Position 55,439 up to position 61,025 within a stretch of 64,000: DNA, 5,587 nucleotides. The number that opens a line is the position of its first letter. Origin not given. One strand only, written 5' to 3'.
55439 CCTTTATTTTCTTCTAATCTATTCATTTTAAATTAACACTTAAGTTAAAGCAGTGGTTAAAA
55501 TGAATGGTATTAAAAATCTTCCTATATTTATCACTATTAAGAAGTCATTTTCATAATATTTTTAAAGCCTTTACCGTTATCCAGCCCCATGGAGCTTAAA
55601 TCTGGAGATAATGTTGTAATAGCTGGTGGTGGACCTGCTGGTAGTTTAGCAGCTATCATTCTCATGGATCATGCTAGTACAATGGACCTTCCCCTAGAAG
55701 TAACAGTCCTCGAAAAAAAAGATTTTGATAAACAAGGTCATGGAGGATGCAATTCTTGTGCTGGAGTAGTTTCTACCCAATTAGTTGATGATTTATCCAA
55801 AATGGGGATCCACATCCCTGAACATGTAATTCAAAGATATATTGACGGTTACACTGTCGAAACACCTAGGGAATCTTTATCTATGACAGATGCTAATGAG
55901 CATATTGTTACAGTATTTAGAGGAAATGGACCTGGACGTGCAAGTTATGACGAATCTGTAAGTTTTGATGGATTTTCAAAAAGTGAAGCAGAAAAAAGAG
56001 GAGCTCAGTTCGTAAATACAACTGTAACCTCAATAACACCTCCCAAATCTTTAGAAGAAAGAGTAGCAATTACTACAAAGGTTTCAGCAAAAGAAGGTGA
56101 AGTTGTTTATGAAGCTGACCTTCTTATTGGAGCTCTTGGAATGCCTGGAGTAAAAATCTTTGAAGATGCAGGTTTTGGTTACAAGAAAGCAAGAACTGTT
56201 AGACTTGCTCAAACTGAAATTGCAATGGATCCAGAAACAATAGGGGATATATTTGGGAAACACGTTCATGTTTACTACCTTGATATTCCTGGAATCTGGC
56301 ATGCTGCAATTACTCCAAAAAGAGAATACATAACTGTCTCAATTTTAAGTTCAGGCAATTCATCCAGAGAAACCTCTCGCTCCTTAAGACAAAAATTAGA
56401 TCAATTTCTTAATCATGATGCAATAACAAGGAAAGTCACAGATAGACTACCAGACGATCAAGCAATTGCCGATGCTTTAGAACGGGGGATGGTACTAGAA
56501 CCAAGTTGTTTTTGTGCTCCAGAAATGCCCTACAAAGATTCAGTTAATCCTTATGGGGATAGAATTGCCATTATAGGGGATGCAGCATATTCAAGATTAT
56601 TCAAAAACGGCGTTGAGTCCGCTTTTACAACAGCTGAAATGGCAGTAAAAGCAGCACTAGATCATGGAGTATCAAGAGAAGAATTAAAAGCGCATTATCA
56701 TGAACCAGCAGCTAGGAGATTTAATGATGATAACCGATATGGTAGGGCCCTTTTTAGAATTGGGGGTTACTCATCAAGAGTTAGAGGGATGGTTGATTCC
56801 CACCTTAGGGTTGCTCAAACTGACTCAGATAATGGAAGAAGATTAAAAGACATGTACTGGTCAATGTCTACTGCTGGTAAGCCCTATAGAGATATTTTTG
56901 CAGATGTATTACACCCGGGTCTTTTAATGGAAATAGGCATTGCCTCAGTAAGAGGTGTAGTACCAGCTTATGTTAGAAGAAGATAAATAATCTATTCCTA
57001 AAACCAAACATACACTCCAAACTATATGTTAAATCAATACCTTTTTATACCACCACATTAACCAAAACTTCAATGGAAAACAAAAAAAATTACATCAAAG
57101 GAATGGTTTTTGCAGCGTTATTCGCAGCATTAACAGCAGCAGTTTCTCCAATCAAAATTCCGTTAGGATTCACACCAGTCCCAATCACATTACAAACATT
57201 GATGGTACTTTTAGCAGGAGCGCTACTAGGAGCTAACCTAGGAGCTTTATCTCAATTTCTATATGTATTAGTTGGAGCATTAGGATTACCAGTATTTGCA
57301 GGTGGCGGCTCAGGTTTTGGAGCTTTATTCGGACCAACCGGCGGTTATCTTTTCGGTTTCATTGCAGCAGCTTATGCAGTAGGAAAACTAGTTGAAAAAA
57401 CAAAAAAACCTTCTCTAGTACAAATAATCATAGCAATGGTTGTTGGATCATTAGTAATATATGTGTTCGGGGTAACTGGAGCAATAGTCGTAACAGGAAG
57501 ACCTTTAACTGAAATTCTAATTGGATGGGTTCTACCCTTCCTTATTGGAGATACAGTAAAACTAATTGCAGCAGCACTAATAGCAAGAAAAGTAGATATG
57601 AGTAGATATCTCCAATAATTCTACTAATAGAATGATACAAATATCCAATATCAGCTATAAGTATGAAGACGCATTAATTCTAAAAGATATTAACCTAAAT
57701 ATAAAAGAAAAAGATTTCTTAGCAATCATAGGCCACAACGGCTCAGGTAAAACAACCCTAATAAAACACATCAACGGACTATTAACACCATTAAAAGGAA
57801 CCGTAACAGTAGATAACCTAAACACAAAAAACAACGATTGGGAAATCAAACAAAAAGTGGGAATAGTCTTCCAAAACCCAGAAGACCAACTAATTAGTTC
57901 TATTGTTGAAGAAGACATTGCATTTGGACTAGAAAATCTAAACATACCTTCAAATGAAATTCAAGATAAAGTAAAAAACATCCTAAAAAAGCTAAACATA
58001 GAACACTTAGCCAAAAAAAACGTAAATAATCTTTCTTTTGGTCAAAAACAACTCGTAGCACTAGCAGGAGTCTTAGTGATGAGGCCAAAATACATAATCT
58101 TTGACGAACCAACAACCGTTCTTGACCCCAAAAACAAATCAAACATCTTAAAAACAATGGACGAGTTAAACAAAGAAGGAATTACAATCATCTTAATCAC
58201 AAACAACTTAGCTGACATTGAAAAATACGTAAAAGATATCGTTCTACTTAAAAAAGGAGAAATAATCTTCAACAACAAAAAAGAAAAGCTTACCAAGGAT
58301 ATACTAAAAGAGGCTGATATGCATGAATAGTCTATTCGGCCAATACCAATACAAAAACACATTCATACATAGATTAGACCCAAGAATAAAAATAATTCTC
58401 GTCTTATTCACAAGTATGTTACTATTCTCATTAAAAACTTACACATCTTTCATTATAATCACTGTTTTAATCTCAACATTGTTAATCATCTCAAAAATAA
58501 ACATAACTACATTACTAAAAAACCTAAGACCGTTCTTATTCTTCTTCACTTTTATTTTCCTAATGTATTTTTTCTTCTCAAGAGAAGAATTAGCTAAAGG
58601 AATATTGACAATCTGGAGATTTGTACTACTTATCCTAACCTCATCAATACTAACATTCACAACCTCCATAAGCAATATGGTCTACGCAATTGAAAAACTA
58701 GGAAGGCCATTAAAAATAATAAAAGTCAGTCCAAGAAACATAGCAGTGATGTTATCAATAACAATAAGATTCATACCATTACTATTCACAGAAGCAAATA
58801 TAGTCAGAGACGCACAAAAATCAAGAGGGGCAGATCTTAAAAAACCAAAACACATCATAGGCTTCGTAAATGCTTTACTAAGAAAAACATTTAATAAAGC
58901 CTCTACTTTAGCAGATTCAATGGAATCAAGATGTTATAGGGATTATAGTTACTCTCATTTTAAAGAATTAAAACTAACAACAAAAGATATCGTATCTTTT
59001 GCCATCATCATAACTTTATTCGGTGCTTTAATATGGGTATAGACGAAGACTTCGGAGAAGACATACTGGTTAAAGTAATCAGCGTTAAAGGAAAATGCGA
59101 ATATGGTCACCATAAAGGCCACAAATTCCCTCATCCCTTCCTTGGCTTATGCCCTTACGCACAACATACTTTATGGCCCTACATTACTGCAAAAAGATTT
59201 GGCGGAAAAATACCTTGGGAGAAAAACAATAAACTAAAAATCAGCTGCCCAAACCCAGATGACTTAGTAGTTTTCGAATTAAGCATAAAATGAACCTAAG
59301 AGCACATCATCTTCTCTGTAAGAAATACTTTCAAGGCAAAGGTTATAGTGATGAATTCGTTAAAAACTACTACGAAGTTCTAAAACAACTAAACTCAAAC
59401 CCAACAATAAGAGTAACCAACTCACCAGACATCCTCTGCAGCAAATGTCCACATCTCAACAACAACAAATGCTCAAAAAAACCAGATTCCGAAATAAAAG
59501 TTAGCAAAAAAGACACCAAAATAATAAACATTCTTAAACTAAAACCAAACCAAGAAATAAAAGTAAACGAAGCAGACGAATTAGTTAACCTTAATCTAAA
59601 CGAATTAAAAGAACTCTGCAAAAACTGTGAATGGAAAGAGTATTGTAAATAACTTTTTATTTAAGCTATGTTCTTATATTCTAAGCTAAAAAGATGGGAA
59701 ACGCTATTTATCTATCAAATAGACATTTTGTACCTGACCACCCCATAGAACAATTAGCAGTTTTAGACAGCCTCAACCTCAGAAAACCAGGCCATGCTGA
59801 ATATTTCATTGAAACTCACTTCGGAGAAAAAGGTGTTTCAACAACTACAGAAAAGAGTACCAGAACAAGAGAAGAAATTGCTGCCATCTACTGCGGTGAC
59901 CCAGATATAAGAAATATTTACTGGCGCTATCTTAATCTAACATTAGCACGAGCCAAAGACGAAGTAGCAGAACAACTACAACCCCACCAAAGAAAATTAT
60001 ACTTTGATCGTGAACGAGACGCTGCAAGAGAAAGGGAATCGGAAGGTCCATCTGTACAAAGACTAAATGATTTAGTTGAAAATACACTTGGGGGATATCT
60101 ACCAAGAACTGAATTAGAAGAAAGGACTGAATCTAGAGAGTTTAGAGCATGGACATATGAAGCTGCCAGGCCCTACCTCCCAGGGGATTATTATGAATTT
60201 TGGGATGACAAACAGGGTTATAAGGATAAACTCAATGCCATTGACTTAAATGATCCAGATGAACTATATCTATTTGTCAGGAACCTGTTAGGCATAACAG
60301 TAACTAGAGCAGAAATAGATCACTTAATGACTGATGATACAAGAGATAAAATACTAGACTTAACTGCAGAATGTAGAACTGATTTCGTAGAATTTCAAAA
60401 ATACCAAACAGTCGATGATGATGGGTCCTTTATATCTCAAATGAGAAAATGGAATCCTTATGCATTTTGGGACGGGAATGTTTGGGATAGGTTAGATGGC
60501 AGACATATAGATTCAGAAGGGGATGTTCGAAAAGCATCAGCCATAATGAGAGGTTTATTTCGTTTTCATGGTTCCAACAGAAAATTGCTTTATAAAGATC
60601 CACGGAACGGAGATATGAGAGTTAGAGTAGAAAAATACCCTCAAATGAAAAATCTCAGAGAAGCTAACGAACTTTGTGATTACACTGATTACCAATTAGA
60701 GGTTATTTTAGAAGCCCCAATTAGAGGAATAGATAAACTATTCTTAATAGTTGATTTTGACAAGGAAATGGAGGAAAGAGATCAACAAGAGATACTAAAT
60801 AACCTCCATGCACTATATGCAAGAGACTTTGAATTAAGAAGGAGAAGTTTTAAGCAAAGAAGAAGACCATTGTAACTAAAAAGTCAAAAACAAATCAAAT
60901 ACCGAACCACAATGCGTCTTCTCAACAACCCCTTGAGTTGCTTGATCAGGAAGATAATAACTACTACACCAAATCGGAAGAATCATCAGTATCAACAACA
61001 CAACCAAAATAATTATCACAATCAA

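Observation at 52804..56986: Four-gene island of atypical composition: a beta-rich protein, a lipoprotein-like protein, an extended SDR epimerase/dehydratase and an FAD oxidoreductase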

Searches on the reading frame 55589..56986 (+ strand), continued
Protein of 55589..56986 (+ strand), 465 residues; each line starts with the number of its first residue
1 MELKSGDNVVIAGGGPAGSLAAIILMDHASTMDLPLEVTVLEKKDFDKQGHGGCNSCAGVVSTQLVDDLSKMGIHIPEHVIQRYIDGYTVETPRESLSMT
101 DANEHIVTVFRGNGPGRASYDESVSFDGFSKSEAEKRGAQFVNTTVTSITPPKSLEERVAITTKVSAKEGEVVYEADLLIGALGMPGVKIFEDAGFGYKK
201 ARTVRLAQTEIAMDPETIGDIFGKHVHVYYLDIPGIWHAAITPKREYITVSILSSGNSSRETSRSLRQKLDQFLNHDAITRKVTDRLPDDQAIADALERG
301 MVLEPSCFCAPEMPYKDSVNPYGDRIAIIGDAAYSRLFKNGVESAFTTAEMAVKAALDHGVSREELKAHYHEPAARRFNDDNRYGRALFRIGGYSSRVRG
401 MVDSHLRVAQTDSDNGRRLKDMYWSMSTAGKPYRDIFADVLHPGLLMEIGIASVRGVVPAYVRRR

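Call 69: find_encoding_contigs(protein=P0005, flank=5000, max_places=2)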
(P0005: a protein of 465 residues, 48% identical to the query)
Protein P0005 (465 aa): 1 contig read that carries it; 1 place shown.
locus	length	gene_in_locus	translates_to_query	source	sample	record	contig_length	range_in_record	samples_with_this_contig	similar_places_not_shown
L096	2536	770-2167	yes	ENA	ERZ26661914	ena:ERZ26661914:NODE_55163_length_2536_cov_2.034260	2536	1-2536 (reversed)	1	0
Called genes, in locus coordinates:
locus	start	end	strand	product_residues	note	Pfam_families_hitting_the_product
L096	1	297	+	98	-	?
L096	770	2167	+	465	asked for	-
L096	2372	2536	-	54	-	?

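Call 74: find_related_loci(query=A1, collection=viral_contigs, flank=5000)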
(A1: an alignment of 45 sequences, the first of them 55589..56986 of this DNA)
Query A1 (465 aa) in viral_contigs; peptide patterns used: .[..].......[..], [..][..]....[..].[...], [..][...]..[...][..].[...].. (x = any residue, [..] = any of these).
148 stretches matched a pattern, but none encodes a relative of the query by tblastn (E <= 1e-3).

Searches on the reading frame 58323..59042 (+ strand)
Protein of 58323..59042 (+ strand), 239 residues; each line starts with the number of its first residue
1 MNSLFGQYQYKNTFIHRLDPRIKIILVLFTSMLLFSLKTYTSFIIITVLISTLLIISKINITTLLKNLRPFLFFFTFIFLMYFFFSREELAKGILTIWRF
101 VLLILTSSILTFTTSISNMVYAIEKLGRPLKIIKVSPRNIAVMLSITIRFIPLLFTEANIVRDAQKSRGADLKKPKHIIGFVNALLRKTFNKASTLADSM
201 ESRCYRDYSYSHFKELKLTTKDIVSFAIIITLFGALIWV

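Call 47: find_related_loci(query=window:58323-59042:+, collection=metagenome_contigs, flank=10000)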
Query window:58323-59042:+ (239 aa) in metagenome_contigs; peptide patterns used: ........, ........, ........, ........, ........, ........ (x = any residue, [..] = any of these).
600 stretches matched a pattern (row limit reached: there are more); 1 encode a relative of the query (tblastn E <= 1e-3); 1 distinct loci.
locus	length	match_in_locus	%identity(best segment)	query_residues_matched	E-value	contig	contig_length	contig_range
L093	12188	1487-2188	29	6-222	5e-21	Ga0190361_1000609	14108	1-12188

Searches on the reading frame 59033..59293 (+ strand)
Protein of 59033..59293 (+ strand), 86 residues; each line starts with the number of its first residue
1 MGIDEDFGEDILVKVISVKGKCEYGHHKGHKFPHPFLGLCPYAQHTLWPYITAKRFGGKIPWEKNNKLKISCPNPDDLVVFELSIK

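Call 3: search_protein_families(library=pfam, proteins=[window:59033-59293:+], max_evalue=0.1)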
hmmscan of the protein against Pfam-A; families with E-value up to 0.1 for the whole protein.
window:59033-59293:+ (86 aa): 0 families

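Call 4: search_protein_families(library=ncbifam, proteins=[window:59033-59293:+], max_evalue=0.1)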
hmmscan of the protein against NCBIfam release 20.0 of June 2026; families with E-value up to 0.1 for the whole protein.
window:59033-59293:+ (86 aa): 1 family
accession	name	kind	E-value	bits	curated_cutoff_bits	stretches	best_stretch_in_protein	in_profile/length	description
TIGR04076.1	TIGR04076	subfamily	2e-12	47.5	33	1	10-83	3-86/91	TIGR04076 family protein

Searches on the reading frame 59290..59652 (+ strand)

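Call 3: search_protein_families(library=pfam, proteins=[window:59290-59652:+], max_evalue=0.1)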
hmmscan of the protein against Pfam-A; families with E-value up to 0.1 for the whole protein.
window:59290-59652:+ (120 aa): 1 family
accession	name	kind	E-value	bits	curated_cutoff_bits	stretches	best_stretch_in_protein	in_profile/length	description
PF06935.16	DUF1284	-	4.6e-24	85.2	25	1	18-119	1-102/102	Protein of unknown function (DUF1284)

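Call 4: search_protein_families(library=ncbifam, proteins=[window:59290-59652:+], max_evalue=0.1)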
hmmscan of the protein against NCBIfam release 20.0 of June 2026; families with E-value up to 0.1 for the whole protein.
window:59290-59652:+ (120 aa): 1 family
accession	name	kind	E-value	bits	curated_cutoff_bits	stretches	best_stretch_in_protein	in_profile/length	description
TIGR04085.1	rSAM_more_4Fe4S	domain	0.077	13.4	27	0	75-120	25-71/93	SPASM domain-containing protein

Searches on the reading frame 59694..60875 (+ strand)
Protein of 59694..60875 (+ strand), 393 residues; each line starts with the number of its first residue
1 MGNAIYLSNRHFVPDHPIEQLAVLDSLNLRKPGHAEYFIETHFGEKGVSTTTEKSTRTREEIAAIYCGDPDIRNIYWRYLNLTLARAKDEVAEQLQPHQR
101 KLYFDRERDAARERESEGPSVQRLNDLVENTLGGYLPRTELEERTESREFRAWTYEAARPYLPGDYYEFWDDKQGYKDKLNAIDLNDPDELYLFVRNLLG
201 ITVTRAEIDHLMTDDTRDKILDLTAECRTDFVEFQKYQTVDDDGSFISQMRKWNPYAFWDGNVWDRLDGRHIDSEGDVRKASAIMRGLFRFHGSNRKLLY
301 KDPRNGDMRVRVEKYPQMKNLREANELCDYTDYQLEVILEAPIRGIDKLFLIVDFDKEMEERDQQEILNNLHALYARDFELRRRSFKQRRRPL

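Call 3: search_protein_families(library=pfam, proteins=[window:59694-60875:+], max_evalue=0.1)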
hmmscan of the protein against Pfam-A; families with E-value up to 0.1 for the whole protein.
window:59694-60875:+ (393 aa): 0 families

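Call 4: search_protein_families(library=ncbifam, proteins=[window:59694-60875:+], max_evalue=0.1)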
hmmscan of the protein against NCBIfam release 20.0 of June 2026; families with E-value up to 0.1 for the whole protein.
window:59694-60875:+ (393 aa): 0 families

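Call 56: search_protein_families(library=phrogs, proteins=[window:59694-60875:+], max_evalue=0.1)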
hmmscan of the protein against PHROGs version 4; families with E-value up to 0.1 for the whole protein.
window:59694-60875:+ (393 aa): 0 families

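Call 57: search_protein_families(library=padloc, proteins=[window:59694-60875:+], max_evalue=0.1)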
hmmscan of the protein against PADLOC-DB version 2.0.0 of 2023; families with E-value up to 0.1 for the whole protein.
window:59694-60875:+ (393 aa): 0 families

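Call 72: find_related_loci(query=window:59694-60875:+, collection=viral_contigs, flank=5000)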
Query window:59694-60875:+ (393 aa) in viral_contigs; peptide patterns used: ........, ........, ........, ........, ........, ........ (x = any residue, [..] = any of these).
4 stretches matched a pattern, but none encodes a relative of the query by tblastn (E <= 1e-3).
